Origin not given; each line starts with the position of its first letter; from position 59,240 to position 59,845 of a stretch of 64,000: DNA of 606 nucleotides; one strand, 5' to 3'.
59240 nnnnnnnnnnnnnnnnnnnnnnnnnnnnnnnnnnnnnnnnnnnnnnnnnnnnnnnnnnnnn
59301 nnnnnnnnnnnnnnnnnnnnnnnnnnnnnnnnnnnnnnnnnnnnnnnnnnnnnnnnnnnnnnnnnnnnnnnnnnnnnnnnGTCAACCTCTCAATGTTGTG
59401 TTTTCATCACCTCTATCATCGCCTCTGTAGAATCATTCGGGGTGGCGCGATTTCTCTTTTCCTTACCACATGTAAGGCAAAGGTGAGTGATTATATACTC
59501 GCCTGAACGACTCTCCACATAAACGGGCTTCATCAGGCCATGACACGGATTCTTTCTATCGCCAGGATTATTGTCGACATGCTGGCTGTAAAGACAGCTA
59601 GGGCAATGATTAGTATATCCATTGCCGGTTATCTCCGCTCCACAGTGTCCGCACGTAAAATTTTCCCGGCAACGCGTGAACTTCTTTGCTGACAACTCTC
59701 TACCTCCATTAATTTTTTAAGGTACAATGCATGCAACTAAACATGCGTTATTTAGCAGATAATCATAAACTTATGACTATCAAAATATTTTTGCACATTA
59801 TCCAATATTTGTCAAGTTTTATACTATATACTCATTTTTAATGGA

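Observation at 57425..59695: Translationally coupled RNHCP-domain / non-canonical radical SAM-SPASM(+RRE-like) / YkgJ cysteine-cluster operon followed by a 28-aa Lys-rich ORF: possible peptide or protein maturation system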

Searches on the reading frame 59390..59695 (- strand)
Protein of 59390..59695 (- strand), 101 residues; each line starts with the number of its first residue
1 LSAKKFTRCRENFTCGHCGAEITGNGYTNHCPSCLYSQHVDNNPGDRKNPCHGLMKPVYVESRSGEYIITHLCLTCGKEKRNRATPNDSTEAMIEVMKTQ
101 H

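Call 3: search_protein_families(library=pfam, proteins=[window:59390-59695:-], max_evalue=0.1)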
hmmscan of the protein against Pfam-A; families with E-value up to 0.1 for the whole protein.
window:59390-59695:- (101 aa): 6 families
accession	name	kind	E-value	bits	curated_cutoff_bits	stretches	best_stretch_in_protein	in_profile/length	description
PF12647.12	RNHCP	-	8.3e-29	99.8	24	1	11-93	2-89/90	RNHCP domain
PF23455.1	DUF7129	-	0.009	16.2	30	0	10-34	9-33/45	Domain of unknown function (DUF7129)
PF12773.13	DZR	-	0.0092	16.6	27.3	1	11-41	11-37/45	Double zinc ribbon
PF03107.22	C1_2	-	0.046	14.5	26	0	9-40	14-45/48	C1 domain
PF24071.1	Phage_zn_bind_3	-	0.057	13.7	27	1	14-34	2-21/46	Phage FDXHR zinc binding domain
PF08209.17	Sgf11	-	0.065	13.2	26.4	0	12-35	4-27/33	Sgf11 (transcriptional regulation protein)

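Call 4: search_protein_families(library=ncbifam, proteins=[window:59390-59695:-], max_evalue=0.1)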
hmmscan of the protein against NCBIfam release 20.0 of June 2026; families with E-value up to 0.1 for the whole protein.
window:59390-59695:- (101 aa): 4 families
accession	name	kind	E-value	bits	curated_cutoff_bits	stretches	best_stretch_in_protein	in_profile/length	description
NF033497.1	rubre_like_arch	subfamily_domain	0.0018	17.9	32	0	73-88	19-34/34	rubrerythrin-like domain-containing protein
NF001605.0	PRK00398.1-2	equivalog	0.0098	15.7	63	1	14-36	3-26/43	DNA-directed RNA polymerase subunit P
NF045720.1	rubredox_RCKP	subfamily_domain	0.022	14.4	45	0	13-35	4-26/34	RCKP-type rubredoxin-like domain-containing protein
TIGR00280.1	eL43_euk_arch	equivalog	0.035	14.4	95.8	0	12-33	54-75/92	50S ribosomal protein L37Ae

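Call 44: search_solved_structures(query=window:59390-59695:-, max_evalue=10)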
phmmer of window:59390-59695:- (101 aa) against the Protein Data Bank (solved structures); distinct sequences matched with E-value up to 10: 5.
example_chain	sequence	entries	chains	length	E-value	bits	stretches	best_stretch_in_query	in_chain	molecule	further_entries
6tbm_O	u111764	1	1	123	0.23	15.2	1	6-36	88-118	SAGA-associated factor 11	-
1ffk_W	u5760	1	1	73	0.28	14.9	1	12-30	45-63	RIBOSOMAL PROTEIN L37AE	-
7oqy_Y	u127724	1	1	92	0.77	13.5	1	15-79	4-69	DNA-directed RNA polymerase, subunit M (RpoM-2)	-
5xy3_p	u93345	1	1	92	1.7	12.4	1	13-37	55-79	Uncharacterized protein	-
1jj2_Y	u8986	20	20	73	5.8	10.7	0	13-28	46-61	RIBOSOMAL PROTEIN L37Ae | 50S ribosomal protein L37AE | L37Ae 50S ribosomal protein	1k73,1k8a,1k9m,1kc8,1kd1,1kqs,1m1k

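Call 46: find_homologous_proteins(query=window:59390-59695:-, max_evalue=0.001)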
Query window:59390-59695:- (101 aa): 214 proteins with E <= 0.001 among 214 candidates; the best 120 are listed.
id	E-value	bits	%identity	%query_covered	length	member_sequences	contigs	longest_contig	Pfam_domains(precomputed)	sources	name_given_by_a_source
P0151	8.9e-66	237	100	100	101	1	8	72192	PF12647.13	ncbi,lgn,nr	ncbi:RNHCP domain-containing protein [Candidatus Kuenenbacteria bacterium]|nr:RNHCP domain-containin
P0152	1.4e-44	169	71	98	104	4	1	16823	PF12647.13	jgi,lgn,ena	-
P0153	1.0e-40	156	65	97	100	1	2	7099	PF12647.13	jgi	-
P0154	1.3e-39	153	62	98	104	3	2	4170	PF12647.13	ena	-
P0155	4.3e-38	148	62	96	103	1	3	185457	PF12647.13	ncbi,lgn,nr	ncbi:MAG: RNHCP domain-containing protein [Patescibacteria group bacterium]|nr:RNHCP domain-containi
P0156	7.1e-38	147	61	97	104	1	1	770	PF12647.13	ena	-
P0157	2.4e-37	145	65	95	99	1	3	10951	PF12647.13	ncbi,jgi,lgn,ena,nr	ncbi:RNHCP domain-containing protein [Patescibacteria group bacterium]|nr:RNHCP domain-containing pr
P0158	3.7e-37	145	65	92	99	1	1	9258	PF12647.13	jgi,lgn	-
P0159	1.5e-36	143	61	95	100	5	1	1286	PF12647.13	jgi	jgi:hypothetical protein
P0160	3.1e-36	142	58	95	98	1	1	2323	PF12647.13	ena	-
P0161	5.6e-36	141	59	92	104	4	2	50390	PF12647.13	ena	-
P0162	7.2e-36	141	60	92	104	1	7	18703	PF12647.13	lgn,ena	-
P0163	9.3e-36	140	59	95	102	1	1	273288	PF12647.13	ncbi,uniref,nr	ncbi:hypothetical protein A2V68_00450 [candidate division Kazan bacterium RBG_13_50_9]|uniref:RNHCP 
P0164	9.5e-36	140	60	92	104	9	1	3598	PF08209.18,PF12647.13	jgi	-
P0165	2.2e-35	139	60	93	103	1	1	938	PF12647.13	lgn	-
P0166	2.4e-35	139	60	96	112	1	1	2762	PF12647.13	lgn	-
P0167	4.4e-35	138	58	92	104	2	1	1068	PF12647.13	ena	-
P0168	4.7e-35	138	60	88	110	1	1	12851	PF12647.13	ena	-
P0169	5.4e-35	138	59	92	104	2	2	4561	PF08209.18,PF12647.13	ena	-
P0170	5.8e-35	138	58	92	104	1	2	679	PF08209.18,PF12647.13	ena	-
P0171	5.9e-35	138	61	92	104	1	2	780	PF12647.13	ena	-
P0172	5.9e-35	138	58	92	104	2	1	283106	PF12647.13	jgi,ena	jgi:Zn finger protein HypA/HybF involved in hydrogenase expression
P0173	6.0e-35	138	59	92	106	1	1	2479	PF12647.13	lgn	-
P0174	6.7e-35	137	60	97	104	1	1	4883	PF12647.13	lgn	-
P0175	7.6e-35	137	58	92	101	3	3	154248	PF12647.13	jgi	jgi:rubrerythrin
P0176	7.7e-35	137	61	94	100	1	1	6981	PF12647.13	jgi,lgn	-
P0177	8.6e-35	137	59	92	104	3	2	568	PF12647.13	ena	-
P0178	9.3e-35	137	61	92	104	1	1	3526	PF12647.13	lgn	-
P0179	1.2e-34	137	60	92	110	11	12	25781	PF12647.13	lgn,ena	-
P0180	1.4e-34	136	59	92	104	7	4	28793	PF08209.18,PF12647.13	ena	-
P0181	1.8e-34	136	58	92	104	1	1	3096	PF08209.18,PF12647.13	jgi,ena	-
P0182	2.3e-34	136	58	92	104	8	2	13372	PF12647.13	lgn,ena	-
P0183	2.6e-34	136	58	92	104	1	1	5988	PF12647.13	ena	-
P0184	2.8e-34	136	60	92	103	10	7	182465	PF12647.13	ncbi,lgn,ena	-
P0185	4.8e-34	135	60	92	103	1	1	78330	PF12647.13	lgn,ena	-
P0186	8.2e-34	134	60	92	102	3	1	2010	PF12647.13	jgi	jgi:ribosomal protein L37AE/L43A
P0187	9.6e-34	134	59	97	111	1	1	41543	PF12647.13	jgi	jgi:hypothetical protein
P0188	1.1e-33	134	61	96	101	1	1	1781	PF12647.13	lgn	-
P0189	1.2e-33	133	55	96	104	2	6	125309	PF12647.13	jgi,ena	-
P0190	1.4e-33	133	59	92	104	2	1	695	PF08209.18,PF12647.13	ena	-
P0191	1.4e-33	133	57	97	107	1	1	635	PF12647.13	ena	-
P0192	1.5e-33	133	57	92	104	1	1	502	PF12647.13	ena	-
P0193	1.7e-33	133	57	96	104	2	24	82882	PF12647.13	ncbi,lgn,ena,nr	ncbi:MAG: RNHCP domain-containing protein [Alphaproteobacteria bacterium]|nr:RNHCP domain-containing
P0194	1.8e-33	133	58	94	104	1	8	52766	PF12647.13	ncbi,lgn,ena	-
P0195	2.2e-33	133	56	92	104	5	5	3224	PF12647.13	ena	-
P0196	4.5e-33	132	58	94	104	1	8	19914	PF12647.13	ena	-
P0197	5.2e-33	131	58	92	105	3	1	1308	PF12647.13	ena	-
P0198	5.7e-33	131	55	95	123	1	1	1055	PF12647.13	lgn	-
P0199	6.2e-33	131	57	96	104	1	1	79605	PF12647.13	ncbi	-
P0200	6.9e-33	131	58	94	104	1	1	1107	PF12647.13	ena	-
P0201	7.1e-33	131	57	92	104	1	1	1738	PF12647.13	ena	-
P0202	7.5e-33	131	56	92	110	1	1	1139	PF12647.13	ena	-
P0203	8.4e-33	131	56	92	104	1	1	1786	PF12647.13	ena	-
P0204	9.7e-33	131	56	92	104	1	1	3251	PF08209.18,PF12647.13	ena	-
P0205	1.1e-32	130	57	97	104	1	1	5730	PF12647.13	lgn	-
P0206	1.1e-32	130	58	94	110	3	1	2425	PF12647.13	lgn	-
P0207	1.4e-32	130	60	94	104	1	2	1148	PF12647.13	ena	-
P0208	1.5e-32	130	59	92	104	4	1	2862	PF12647.13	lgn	-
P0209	1.6e-32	130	58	94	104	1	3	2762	PF12647.13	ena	-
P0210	1.8e-32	130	54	95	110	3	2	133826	PF08209.18,PF12647.13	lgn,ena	-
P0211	1.9e-32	130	67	77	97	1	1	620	PF12647.13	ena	-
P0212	1.9e-32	130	57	93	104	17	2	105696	PF12647.13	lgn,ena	-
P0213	2.0e-32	130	55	97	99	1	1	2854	PF08209.18,PF12647.13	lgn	-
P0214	2.1e-32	129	57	95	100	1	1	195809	PF12647.13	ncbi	-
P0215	2.1e-32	129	57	96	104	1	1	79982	PF12647.13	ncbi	-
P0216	2.3e-32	129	57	94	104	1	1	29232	PF12647.13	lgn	-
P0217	2.5e-32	129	53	92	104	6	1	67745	PF12647.13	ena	-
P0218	2.6e-32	129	58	92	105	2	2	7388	PF08209.18,PF21349.3,PF12647.13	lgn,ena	-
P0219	2.7e-32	129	62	90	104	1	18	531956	PF12647.13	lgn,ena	-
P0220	2.9e-32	129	64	79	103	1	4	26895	PF12647.13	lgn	-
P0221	4.2e-32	128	56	92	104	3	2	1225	PF08209.18,PF12647.13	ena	-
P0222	4.7e-32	128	58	92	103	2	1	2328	PF12647.13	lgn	-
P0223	5.3e-32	128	59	94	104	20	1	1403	PF12647.13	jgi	jgi:ribosomal protein L37AE/L43A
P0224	5.7e-32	128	56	94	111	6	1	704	PF08209.18,PF12647.13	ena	-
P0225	6.8e-32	128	53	95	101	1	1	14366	PF12647.13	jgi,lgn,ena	-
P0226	7.0e-32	128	51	100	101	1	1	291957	PF12647.13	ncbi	-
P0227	7.4e-32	128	55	97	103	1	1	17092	PF12647.13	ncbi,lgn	-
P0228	9.3e-32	127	61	81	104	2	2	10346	PF12647.13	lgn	-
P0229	9.9e-32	127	55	92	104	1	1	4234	PF08209.18,PF12647.13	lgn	-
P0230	9.9e-32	127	54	91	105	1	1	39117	PF12647.13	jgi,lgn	-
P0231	9.9e-32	127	59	90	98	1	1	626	PF12647.13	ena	-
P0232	1.1e-31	127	57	92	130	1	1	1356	PF12647.13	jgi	jgi:hypothetical protein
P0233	1.7e-31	127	55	91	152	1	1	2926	PF12647.13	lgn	-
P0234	1.7e-31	127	55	97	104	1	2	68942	PF12647.13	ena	-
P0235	1.9e-31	126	60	79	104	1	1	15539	PF12647.13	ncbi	-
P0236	2.0e-31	126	57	81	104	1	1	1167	PF08209.18,PF12647.13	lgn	-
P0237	2.6e-31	126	53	97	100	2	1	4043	PF12647.13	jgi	jgi:rubrerythrin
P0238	3.7e-31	125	54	98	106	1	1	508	PF12647.13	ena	-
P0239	3.7e-31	125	53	97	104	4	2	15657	PF12647.13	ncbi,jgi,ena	jgi:rubrerythrin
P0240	3.7e-31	125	57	94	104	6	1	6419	PF12647.13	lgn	-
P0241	5.1e-31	125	59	92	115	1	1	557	PF12647.13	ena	-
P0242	5.5e-31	125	56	94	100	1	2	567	PF12647.13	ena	-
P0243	5.5e-31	125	54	96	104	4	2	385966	PF12647.13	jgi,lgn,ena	jgi:rubrerythrin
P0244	5.7e-31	125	57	92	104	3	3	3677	PF08209.18,PF12647.13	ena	-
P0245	6.0e-31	125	55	96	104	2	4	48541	PF12647.13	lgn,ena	-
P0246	6.1e-31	125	54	90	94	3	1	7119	PF12647.13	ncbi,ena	-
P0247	6.4e-31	125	55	92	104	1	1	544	PF12647.13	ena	-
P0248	6.4e-31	125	56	95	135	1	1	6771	PF12647.13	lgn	-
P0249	6.9e-31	125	56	94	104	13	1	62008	PF12647.13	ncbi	-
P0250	7.3e-31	125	56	90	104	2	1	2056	PF12647.13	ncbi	-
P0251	8.7e-31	124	53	97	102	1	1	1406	PF12647.13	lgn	-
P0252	8.8e-31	124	56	93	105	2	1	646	PF08209.18,PF12647.13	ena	-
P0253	9.0e-31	124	56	95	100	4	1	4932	PF12647.13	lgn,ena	-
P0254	9.2e-31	124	56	92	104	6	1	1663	PF12647.13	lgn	-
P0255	1.0e-30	124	56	92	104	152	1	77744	PF08209.18,PF12647.13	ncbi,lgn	-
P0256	1.0e-30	124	56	94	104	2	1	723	PF12647.13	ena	-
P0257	1.1e-30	124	57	92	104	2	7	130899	PF12647.13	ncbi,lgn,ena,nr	ncbi:MAG: RNHCP domain-containing protein [Alphaproteobacteria bacterium]|nr:RNHCP domain-containing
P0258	1.2e-30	124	55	95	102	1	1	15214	PF12647.13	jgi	jgi:hypothetical protein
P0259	1.2e-30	124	57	92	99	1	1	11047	PF08209.18,PF12647.13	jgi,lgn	jgi:hypothetical protein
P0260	1.3e-30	124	55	92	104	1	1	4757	PF12647.13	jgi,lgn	-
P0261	1.4e-30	124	58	92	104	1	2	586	PF12647.13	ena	-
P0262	1.4e-30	124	54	91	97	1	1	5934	PF12647.13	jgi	jgi:Zn finger protein HypA/HybF involved in hydrogenase expression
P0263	2.3e-30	123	53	93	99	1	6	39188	PF12647.13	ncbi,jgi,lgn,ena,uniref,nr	ncbi:MAG: hypothetical protein UT42_C0014G0014 [Candidatus Falkowbacteria bacterium GW2011_GWA2_39_2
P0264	2.9e-30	123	54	94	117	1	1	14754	PF12647.13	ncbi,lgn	-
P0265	3.2e-30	122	54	93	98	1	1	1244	PF12647.13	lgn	-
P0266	3.3e-30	122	59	81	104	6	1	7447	PF12647.13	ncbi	-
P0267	5.2e-30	122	55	95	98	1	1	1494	PF12647.13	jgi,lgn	-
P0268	5.8e-30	122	57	94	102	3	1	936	PF12647.13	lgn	-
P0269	6.9e-30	121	53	92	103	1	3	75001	PF12647.13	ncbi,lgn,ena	-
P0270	7.0e-30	121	53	92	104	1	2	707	PF12647.13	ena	-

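Call 47: find_encoding_contigs(protein=P0193, flank=6000, max_places=2)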
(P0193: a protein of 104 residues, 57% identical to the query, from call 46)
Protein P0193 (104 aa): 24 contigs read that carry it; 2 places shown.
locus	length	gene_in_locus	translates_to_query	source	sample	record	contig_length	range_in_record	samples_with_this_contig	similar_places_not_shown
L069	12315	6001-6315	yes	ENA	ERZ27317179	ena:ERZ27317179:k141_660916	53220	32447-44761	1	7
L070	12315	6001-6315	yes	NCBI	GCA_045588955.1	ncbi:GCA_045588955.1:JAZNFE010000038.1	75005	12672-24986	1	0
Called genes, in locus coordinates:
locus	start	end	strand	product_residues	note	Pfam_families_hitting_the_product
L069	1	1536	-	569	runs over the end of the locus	PF00999:Na_H_Exchanger, PF02254:TrkA_N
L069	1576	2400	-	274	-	PF00398:RrnaAD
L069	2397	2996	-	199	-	PF21176:RecR_HhH, PF13662:Toprim_4, PF21175:RecR_C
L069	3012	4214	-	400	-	PF00768:Peptidase_S11, PF13354:Beta-lactamase2, PF05036:SPOR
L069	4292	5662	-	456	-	PF00224:PK, PF02887:PK_C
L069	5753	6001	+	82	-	PF10073:GapR_DNA-bd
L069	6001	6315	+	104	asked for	PF12647:RNHCP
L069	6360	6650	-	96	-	PF02575:YbaB_DNA_bd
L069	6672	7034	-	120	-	-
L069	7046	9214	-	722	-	PF01138:RNase_PH, PF03725:RNase_PH_C, PF03726:PNPase, PF01138:RNase_PH, PF00013:KH_1, PF00575:S1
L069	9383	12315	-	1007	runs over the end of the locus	PF00873:ACR_tran, PF03176:MMPL (weak)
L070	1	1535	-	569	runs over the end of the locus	PF00999:Na_H_Exchanger, PF02254:TrkA_N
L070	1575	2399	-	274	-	PF00398:RrnaAD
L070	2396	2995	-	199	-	PF21176:RecR_HhH, PF13662:Toprim_4, PF21175:RecR_C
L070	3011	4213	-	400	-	PF00768:Peptidase_S11, PF13354:Beta-lactamase2, PF05036:SPOR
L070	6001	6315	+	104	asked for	PF12647:RNHCP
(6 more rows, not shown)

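Call 48: find_encoding_contigs(protein=P0219, flank=6000, max_places=2)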
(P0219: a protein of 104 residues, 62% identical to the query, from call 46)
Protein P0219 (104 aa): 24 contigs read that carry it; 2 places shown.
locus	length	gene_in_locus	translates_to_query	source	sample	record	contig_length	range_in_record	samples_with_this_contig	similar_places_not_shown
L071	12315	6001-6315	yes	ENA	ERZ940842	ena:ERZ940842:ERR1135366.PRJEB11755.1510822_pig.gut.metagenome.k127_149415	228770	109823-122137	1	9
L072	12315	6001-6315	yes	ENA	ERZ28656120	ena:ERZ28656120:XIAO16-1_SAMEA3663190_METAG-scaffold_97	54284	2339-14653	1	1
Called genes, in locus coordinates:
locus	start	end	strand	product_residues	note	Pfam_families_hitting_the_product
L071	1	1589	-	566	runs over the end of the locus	PF00999:Na_H_Exchanger, PF02254:TrkA_N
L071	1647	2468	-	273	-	PF00398:RrnaAD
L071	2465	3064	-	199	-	PF21176:RecR_HhH, PF13662:Toprim_4, PF21175:RecR_C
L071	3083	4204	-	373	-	PF00768:Peptidase_S11, PF13354:Beta-lactamase2, PF05036:SPOR (weak)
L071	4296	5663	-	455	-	PF00224:PK, PF02887:PK_C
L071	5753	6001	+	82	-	PF10073:GapR_DNA-bd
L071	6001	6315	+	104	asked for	PF12647:RNHCP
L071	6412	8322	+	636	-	PF13567:DUF4131, PF03772:Competence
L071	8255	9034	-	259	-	PF01416:PseudoU_synth_1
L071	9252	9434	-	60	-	-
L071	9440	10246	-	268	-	PF00551:Formyl_trans_N, PF02911:Formyl_trans_C (faint)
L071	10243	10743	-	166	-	PF01327:Pep_deformylase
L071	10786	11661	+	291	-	PF02646:RmuC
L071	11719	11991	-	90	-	-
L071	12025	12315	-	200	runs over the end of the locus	PF12710:HAD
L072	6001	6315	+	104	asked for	PF12647:RNHCP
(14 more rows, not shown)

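Call 49: find_encoding_contigs(protein=P0255, flank=6000, max_places=2)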
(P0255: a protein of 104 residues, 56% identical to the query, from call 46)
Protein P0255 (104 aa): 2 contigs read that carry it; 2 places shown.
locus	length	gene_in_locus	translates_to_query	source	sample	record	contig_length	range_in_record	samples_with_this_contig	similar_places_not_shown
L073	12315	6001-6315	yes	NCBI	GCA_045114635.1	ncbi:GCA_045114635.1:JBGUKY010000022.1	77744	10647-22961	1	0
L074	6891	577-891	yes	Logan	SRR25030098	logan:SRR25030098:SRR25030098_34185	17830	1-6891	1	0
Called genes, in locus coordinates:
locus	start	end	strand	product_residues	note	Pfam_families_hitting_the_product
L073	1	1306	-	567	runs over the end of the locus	PF00999:Na_H_Exchanger, PF02254:TrkA_N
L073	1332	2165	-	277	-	PF00398:RrnaAD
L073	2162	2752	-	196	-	PF21176:RecR_HhH, PF02132:RecR_ZnF (weak), PF13662:Toprim_4, PF21175:RecR_C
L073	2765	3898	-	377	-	PF00768:Peptidase_S11, PF13354:Beta-lactamase2, PF05036:SPOR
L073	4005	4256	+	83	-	-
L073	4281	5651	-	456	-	PF00224:PK, PF02887:PK_C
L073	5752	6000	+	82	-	PF10073:GapR_DNA-bd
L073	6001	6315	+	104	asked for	PF08209:Sgf11 (faint), PF12647:RNHCP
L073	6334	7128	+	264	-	PF03575:Peptidase_S51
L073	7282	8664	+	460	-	PF13476:AAA_23 (weak), PF13555:AAA_29 (faint), PF00005:ABC_tran, PF02463:SMC_N (faint), PF13173:AAA_14 (faint), PF13175:AAA_15 (faint), PF13401:AAA_22 (faint), PF00005:ABC_tran, +5 more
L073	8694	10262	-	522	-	PF06418:CTP_synth_N, PF00117:GATase, PF07722:Peptidase_C26 (weak)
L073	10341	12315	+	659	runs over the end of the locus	PF13567:DUF4131, PF03772:Competence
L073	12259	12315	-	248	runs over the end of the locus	PF01416:PseudoU_synth_1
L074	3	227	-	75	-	?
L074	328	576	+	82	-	PF10073:GapR_DNA-bd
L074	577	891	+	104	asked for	PF08209:Sgf11 (faint), PF12647:RNHCP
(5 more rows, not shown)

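Call 62: search_protein_families(library=padloc, proteins=[window:59390-59695:-], max_evalue=0.01)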
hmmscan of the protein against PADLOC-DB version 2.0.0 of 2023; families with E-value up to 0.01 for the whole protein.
window:59390-59695:- (101 aa): 0 families
